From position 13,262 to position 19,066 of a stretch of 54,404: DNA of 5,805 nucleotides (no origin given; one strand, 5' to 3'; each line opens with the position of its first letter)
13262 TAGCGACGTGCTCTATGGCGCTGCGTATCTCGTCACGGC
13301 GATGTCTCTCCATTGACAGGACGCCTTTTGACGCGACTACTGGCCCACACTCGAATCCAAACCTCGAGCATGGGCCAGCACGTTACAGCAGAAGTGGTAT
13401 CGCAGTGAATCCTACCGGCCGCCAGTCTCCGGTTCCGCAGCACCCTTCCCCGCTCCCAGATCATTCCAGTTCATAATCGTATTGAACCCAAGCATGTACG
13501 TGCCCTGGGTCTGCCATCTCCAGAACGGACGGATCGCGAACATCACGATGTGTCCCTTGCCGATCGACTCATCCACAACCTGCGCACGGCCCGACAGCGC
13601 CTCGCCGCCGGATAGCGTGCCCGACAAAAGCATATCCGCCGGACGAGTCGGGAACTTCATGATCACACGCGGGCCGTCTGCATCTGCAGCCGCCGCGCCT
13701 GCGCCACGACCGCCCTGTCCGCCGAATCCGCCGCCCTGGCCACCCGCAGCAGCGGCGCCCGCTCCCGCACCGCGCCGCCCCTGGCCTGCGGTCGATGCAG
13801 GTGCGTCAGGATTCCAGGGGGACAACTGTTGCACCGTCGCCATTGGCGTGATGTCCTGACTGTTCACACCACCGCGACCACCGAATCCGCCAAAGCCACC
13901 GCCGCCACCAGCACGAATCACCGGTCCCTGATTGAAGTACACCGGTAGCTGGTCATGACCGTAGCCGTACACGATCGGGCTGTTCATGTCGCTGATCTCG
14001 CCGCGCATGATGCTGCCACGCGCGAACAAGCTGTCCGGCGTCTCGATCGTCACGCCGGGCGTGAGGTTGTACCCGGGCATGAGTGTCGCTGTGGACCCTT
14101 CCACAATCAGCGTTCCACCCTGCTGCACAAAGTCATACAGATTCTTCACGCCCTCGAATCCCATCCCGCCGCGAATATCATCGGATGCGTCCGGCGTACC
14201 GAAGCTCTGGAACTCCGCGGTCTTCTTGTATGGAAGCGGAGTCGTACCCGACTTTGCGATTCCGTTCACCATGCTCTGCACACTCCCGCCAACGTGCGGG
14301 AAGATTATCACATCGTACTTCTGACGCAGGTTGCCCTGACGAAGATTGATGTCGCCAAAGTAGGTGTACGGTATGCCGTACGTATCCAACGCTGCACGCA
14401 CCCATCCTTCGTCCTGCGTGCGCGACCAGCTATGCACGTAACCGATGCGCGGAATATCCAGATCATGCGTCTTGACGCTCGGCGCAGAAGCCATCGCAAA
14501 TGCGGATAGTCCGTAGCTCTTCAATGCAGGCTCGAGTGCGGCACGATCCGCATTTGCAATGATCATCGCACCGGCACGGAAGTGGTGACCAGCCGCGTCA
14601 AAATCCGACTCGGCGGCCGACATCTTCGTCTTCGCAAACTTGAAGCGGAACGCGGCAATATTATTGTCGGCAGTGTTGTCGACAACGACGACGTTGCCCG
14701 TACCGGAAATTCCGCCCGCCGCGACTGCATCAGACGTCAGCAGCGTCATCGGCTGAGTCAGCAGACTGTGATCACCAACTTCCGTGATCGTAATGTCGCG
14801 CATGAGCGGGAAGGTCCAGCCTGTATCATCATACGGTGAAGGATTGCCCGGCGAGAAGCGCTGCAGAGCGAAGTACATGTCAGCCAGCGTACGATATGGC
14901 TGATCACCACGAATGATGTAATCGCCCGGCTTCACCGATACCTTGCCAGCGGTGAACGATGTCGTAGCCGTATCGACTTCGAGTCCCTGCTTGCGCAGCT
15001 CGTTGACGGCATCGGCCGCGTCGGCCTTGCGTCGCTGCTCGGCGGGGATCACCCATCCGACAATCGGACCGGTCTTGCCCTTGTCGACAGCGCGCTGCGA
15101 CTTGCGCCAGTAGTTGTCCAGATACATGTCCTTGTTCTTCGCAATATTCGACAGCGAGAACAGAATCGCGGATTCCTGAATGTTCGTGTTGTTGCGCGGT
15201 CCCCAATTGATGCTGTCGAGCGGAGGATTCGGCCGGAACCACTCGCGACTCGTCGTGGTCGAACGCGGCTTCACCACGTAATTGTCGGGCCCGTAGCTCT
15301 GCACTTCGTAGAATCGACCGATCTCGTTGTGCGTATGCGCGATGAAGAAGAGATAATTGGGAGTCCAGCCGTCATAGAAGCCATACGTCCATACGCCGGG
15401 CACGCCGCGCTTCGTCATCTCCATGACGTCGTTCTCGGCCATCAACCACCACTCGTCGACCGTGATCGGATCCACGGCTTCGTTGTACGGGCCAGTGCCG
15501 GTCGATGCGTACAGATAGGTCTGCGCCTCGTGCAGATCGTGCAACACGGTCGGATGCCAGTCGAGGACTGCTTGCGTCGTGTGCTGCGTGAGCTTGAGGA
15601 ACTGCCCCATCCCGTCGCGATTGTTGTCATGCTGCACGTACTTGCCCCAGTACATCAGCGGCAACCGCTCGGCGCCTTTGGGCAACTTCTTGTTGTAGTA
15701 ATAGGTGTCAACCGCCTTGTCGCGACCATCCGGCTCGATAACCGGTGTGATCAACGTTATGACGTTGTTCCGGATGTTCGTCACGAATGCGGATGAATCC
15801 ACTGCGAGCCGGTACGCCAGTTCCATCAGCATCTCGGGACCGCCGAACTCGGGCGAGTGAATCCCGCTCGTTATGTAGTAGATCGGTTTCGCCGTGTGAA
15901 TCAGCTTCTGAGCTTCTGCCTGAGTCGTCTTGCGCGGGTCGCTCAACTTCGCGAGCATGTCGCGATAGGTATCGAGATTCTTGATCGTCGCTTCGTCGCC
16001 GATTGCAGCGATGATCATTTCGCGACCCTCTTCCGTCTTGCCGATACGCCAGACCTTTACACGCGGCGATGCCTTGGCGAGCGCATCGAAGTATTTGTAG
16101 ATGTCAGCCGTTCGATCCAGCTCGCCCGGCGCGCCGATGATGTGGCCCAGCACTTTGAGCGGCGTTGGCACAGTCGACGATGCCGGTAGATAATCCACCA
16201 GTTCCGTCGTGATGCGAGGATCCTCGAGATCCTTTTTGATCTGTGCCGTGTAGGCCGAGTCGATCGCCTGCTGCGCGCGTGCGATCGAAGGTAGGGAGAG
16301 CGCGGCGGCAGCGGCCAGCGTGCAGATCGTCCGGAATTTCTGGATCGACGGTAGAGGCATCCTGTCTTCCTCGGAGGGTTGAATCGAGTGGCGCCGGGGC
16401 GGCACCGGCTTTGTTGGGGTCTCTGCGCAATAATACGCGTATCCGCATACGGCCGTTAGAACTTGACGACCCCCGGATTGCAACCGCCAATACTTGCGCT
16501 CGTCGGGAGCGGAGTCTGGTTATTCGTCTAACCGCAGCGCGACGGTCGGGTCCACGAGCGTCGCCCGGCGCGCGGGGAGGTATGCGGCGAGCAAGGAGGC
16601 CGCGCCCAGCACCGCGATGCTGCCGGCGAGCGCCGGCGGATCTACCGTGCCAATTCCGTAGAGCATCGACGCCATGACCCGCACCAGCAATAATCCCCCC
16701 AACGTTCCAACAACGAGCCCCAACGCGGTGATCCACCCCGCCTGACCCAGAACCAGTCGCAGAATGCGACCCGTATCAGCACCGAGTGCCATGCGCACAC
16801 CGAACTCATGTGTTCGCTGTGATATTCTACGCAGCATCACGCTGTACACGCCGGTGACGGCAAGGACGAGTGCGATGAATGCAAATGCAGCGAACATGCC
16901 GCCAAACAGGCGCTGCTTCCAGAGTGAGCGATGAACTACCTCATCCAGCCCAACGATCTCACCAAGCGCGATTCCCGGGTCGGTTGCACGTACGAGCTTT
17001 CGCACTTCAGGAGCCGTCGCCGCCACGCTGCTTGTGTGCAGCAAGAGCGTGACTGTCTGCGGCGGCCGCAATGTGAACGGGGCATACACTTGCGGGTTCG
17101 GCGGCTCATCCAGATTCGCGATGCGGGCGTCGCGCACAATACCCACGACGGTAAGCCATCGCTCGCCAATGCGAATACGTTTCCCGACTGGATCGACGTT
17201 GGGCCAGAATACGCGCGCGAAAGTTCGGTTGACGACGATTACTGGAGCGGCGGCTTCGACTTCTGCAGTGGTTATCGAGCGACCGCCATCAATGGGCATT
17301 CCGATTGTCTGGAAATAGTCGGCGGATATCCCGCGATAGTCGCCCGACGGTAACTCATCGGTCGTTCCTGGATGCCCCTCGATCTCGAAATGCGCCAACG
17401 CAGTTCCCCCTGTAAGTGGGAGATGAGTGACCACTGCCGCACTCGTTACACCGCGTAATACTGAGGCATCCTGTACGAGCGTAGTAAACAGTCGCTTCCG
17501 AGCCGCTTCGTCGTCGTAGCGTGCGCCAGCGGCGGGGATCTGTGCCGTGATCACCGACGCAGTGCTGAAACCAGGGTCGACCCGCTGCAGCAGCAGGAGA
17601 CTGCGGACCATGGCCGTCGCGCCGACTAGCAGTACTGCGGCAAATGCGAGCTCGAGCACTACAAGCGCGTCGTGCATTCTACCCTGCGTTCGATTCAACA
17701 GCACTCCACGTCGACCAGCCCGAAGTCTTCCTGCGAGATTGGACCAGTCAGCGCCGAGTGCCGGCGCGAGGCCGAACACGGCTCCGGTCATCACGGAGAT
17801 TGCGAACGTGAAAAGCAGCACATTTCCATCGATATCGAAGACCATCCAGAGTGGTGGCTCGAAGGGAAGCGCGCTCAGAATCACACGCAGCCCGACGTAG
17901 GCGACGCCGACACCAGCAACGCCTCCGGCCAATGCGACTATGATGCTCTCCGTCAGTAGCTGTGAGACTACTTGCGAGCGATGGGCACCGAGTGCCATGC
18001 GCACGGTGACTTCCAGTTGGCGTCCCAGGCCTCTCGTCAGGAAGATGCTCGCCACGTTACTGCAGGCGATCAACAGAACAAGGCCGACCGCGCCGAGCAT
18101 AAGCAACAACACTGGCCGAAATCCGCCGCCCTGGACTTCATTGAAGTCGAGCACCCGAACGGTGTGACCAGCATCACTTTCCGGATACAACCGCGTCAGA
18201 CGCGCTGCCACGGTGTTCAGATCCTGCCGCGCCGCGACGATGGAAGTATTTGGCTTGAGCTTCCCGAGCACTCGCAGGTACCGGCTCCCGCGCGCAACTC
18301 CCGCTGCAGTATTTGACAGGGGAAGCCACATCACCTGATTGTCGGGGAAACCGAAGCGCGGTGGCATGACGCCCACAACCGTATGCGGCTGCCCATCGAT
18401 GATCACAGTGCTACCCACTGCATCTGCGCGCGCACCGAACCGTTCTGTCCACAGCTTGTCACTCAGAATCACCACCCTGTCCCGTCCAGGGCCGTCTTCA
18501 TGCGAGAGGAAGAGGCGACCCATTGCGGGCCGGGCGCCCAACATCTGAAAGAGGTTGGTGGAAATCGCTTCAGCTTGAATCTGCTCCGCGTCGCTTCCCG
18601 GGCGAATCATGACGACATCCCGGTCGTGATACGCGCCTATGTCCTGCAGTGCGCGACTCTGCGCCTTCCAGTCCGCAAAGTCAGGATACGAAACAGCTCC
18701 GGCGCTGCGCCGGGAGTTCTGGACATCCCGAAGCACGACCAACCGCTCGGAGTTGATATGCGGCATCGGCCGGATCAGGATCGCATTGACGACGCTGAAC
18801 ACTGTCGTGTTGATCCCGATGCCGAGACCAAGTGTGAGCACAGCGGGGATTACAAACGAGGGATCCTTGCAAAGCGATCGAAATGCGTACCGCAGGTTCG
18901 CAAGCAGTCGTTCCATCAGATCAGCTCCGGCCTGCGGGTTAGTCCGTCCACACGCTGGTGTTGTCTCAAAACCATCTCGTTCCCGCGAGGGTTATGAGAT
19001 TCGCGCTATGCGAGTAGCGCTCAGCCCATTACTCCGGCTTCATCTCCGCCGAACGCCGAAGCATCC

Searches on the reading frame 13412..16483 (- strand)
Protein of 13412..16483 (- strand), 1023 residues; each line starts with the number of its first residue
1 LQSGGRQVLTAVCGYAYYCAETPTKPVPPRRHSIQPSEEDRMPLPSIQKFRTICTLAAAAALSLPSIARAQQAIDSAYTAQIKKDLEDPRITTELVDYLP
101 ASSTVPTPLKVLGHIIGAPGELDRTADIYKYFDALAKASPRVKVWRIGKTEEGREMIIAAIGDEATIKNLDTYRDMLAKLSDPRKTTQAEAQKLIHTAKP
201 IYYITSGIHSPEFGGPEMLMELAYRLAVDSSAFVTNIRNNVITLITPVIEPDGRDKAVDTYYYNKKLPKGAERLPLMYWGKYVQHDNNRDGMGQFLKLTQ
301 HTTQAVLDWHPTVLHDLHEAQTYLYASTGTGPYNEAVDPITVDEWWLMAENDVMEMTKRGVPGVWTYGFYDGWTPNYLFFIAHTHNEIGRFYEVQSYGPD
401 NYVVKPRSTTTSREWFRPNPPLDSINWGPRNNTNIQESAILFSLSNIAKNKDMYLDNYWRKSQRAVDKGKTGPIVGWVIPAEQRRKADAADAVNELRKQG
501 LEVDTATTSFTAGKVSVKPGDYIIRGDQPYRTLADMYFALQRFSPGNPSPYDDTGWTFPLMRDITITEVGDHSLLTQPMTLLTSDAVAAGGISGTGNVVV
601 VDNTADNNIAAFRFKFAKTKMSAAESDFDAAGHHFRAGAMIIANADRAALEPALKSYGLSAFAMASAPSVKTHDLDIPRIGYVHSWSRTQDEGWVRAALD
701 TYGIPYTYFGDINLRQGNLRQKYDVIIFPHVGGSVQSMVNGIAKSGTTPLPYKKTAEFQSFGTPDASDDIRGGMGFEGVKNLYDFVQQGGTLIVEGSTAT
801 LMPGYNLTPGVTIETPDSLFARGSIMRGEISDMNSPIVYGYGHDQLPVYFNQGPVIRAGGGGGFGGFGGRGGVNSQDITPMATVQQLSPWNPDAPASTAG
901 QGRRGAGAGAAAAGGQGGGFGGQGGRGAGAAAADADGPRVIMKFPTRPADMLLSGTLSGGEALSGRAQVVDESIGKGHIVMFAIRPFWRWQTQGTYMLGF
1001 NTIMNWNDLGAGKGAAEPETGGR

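Call 96: search_protein_families(library=pfam, proteins=[window:13412-16483:-], max_evalue=0.00001)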
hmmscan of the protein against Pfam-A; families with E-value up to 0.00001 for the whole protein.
window:13412-16483:- (1023 aa): 1 family
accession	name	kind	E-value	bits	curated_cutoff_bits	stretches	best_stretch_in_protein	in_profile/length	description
PF00246.29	Peptidase_M14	-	5.6e-13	49.6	21.6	1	128-258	1-107/286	Zinc carboxypeptidase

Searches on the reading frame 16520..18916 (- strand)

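Call 96: search_protein_families(library=pfam, proteins=[window:16520-18916:-], max_evalue=0.00001)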
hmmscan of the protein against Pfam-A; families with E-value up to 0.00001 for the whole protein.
window:16520-18916:- (798 aa): 2 families
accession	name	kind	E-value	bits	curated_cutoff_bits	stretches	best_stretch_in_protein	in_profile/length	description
PF12704.14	MacB_PCD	-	3.2e-37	129.3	27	2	25-235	4-206/207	MacB-like periplasmic core domain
PF02687.27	FtsX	-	1.9e-23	83.3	25.5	2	677-786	2-116/120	FtsX-like permease C-terminal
